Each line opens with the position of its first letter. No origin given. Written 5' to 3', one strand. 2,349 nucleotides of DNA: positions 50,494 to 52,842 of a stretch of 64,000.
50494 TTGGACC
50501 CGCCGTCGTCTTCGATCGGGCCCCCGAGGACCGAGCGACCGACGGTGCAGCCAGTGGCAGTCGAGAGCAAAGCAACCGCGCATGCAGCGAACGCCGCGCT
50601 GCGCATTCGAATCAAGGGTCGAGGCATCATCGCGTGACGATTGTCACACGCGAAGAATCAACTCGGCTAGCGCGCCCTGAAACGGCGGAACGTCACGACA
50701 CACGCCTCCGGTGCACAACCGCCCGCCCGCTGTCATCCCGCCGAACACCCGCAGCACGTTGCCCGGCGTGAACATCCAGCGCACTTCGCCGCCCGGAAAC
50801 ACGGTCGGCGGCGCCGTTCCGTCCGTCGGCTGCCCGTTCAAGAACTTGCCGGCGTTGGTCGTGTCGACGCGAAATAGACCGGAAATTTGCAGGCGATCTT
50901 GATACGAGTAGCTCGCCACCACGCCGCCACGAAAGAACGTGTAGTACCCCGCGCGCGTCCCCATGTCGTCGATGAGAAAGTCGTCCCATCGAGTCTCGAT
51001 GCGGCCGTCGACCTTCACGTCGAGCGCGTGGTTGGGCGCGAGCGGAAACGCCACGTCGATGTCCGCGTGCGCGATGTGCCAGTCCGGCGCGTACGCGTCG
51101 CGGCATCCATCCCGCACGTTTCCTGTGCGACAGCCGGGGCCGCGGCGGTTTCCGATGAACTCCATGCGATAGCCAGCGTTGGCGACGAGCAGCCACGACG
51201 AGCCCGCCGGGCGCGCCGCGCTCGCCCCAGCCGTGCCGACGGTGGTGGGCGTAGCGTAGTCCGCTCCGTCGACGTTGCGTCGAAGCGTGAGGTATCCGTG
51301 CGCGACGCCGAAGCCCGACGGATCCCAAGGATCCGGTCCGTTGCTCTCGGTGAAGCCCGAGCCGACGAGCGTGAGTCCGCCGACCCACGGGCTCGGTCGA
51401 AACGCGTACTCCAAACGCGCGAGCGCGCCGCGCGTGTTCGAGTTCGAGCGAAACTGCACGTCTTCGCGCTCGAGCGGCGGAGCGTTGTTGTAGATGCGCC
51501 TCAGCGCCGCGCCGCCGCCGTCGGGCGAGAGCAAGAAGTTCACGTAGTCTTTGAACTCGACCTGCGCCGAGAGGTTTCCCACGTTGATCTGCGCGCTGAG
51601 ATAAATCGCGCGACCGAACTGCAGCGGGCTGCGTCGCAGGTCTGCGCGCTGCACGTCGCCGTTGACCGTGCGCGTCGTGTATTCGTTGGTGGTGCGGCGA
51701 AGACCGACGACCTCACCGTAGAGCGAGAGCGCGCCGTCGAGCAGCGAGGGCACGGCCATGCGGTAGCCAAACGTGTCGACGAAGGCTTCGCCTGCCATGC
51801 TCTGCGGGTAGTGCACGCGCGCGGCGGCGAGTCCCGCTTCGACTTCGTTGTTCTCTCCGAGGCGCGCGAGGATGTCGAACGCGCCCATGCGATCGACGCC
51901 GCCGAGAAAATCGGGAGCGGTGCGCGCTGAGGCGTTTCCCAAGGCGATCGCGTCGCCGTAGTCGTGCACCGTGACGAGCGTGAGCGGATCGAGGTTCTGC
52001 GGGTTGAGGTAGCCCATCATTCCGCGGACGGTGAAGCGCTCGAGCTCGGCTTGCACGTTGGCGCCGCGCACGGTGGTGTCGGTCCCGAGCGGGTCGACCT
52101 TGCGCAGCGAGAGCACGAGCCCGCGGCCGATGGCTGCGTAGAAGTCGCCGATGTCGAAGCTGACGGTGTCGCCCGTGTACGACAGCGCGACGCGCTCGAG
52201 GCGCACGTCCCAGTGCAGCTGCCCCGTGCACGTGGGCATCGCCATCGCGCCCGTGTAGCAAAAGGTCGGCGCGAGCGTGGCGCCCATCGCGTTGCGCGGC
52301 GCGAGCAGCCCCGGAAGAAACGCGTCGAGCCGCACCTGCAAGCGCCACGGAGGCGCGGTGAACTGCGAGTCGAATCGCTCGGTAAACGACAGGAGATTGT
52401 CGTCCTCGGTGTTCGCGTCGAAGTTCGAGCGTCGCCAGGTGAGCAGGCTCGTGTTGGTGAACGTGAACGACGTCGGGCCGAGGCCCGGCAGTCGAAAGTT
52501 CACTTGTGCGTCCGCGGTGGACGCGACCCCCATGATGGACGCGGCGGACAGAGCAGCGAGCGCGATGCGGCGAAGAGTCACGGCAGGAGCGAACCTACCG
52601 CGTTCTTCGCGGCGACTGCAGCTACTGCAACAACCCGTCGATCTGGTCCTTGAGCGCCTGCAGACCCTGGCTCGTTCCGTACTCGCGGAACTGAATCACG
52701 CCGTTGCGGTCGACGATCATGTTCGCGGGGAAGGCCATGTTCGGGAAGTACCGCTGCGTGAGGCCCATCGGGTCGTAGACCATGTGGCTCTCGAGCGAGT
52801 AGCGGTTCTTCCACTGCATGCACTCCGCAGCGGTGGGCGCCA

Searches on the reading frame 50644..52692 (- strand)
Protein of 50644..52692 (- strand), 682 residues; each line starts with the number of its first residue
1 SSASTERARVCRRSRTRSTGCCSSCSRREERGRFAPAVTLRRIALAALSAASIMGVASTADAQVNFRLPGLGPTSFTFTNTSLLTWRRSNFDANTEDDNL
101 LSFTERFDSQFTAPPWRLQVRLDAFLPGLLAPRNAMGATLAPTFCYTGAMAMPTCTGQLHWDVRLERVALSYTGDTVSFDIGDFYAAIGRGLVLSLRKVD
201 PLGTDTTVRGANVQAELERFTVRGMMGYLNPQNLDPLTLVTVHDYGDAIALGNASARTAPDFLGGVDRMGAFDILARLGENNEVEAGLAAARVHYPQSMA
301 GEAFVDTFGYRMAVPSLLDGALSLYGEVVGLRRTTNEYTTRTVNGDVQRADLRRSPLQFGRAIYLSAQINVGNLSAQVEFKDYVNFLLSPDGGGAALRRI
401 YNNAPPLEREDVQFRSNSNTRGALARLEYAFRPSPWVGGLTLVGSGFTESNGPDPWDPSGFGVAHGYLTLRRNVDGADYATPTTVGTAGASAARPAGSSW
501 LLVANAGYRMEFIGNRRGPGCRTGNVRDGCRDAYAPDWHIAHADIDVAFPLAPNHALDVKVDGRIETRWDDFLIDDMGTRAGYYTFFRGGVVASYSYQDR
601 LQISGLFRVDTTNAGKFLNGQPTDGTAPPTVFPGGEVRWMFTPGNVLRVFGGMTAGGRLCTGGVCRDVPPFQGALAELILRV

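Call 70: search_protein_families(library=pfam, proteins=[window:50644-52692:-], max_evalue=0.0001)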
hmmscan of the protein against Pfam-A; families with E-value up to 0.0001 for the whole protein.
window:50644-52692:- (682 aa): 1 family
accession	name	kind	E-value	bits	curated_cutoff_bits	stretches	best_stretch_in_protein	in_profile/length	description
PF19494.5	DUF6029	-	5.1e-10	39.1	27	0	653-679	509-535/538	Family of unknown function (DUF6029)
